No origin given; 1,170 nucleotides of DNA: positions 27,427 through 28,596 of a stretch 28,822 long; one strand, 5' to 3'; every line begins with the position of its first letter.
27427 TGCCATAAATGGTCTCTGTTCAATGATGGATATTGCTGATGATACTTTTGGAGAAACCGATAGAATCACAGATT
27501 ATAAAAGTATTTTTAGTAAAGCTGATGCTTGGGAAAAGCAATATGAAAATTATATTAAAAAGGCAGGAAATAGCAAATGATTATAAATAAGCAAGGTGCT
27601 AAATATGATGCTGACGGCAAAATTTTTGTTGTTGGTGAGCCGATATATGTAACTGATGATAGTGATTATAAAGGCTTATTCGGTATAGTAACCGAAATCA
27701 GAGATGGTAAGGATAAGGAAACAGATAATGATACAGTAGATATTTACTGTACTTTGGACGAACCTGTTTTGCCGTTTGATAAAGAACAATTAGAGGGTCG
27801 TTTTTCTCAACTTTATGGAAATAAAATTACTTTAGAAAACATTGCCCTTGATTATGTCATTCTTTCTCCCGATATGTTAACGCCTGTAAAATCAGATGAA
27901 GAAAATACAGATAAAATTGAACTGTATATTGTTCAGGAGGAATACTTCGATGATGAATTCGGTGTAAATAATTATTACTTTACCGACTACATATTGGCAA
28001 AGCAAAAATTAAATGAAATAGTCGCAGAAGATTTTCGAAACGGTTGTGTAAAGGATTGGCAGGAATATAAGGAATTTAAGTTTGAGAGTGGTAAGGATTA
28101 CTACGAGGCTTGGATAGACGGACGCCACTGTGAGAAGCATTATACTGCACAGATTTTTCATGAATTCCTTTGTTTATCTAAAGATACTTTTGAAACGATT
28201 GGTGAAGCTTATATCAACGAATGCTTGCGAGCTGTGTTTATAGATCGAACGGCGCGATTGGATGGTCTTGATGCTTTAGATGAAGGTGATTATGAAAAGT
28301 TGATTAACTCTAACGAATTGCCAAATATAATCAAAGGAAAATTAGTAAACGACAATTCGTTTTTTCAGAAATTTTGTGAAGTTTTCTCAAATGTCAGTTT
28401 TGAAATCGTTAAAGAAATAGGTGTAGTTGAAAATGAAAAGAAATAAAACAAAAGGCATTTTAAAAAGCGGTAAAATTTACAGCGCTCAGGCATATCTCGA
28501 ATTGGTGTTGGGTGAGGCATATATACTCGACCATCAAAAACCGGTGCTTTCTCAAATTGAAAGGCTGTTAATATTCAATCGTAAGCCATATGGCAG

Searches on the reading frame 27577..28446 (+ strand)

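Call 4: search_protein_families(library=pfam, proteins=[window:27577-28446:+], max_evalue=0.01)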
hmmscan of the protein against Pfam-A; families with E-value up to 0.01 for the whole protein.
window:27577-28446:+ (289 aa): 1 family
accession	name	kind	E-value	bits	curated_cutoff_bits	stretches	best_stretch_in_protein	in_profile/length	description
PF07824.17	Chaperone_III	-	0.0053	17.4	25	1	49-128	32-109/110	Type III secretion chaperone domain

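Call 62: search_protein_families(library=phrogs, proteins=[window:27577-28446:+], max_evalue=0.001)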
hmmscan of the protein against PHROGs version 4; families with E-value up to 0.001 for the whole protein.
window:27577-28446:+ (289 aa): 0 families
